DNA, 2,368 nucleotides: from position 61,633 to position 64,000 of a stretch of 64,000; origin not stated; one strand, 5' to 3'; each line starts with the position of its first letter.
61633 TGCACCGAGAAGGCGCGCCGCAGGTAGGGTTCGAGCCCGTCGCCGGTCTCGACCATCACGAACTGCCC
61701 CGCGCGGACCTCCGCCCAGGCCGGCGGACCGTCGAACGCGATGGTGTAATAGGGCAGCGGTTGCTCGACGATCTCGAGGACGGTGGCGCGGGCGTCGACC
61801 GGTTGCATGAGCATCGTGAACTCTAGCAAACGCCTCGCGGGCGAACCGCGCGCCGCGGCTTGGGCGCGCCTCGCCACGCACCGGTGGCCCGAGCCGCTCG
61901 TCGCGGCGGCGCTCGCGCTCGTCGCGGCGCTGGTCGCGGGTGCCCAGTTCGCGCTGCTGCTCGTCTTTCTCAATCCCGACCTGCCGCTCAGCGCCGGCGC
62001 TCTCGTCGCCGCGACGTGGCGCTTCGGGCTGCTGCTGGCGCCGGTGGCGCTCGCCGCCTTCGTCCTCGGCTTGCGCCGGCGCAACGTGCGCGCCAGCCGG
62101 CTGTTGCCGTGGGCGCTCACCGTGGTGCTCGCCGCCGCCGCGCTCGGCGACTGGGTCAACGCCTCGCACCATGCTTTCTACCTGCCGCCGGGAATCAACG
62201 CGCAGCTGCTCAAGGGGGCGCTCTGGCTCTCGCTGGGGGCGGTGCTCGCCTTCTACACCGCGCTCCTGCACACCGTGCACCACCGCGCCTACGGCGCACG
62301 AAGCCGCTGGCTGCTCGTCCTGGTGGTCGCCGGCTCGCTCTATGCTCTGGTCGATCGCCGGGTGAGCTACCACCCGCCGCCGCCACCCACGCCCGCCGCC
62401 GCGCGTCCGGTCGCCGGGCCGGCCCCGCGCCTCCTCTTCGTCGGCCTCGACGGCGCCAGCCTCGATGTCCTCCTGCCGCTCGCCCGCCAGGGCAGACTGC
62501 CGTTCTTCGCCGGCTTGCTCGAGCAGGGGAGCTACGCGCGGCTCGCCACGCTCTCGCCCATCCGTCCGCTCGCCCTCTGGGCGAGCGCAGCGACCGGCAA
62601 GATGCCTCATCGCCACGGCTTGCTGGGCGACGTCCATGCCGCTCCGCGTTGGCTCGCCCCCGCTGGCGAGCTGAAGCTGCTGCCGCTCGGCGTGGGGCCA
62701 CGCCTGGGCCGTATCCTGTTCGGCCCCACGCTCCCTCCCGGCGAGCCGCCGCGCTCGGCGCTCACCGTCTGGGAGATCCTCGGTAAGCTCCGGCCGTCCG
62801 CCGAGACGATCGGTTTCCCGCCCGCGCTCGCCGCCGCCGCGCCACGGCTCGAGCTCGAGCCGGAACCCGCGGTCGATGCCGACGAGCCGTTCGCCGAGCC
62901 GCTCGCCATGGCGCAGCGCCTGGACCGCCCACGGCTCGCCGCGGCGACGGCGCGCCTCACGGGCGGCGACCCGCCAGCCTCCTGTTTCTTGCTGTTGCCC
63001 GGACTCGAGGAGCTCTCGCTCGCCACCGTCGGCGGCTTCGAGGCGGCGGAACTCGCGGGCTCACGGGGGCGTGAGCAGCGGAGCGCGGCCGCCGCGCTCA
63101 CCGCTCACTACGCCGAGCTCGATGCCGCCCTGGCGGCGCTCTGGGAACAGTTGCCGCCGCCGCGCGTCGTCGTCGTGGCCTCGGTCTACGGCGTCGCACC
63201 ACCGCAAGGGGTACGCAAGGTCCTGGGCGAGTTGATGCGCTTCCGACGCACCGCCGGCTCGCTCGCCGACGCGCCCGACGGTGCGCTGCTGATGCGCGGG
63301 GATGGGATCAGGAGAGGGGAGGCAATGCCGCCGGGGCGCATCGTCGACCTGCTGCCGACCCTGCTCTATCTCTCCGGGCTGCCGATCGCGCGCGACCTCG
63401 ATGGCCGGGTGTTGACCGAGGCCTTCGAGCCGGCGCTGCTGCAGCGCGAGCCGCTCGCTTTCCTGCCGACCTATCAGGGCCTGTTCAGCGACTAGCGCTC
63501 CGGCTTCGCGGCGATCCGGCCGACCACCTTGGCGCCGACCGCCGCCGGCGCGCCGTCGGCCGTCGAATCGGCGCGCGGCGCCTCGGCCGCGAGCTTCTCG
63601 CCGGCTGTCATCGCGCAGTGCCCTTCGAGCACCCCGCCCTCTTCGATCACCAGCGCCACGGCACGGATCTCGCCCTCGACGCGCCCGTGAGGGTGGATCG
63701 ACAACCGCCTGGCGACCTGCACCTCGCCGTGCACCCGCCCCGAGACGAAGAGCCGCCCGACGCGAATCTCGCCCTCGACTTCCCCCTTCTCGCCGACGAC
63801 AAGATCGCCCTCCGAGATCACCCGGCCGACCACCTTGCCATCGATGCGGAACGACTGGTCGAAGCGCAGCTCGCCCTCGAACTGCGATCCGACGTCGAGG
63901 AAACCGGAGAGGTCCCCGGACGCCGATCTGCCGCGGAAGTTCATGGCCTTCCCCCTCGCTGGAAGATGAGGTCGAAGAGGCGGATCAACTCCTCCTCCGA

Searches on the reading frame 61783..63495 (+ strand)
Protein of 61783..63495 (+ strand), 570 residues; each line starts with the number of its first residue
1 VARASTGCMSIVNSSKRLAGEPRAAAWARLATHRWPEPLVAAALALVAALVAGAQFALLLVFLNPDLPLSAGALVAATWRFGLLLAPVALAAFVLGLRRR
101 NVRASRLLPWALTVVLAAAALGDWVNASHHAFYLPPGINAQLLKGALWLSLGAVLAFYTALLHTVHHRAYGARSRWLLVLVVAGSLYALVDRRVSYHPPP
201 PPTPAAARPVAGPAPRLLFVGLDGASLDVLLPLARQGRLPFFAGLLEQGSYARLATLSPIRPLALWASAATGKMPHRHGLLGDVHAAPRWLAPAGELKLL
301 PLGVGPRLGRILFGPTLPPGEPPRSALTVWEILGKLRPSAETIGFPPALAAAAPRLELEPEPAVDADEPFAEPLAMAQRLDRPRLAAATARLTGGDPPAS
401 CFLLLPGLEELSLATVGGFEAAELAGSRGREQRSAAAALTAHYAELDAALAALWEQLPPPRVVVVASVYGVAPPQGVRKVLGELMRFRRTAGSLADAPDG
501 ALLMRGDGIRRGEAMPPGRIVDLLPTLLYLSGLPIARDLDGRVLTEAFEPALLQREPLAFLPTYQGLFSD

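Call 21: search_protein_families(library=pfam, proteins=[window:61783-63495:+], max_evalue=0.001)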
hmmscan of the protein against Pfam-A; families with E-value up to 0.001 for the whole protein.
window:61783-63495:+ (570 aa): 1 family
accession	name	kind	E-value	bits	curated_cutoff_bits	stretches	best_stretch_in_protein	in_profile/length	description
PF01663.27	Phosphodiest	-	7.7e-09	36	23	1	217-284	1-66/342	Type I phosphodiesterase / nucleotide pyrophosphatase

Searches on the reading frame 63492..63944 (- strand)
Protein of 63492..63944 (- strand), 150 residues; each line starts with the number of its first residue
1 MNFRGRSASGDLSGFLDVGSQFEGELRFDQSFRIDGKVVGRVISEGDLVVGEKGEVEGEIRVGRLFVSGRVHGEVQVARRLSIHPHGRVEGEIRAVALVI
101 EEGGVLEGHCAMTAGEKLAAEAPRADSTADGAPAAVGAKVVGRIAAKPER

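Call 21: search_protein_families(library=pfam, proteins=[window:63492-63944:-], max_evalue=0.001)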
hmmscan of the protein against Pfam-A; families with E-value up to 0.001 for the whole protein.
window:63492-63944:- (150 aa): 1 family
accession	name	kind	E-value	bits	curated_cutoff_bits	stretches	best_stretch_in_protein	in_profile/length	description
PF04519.19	Bactofilin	-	1.8e-27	95.9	27.9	1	16-110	3-97/98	Polymer-forming cytoskeletal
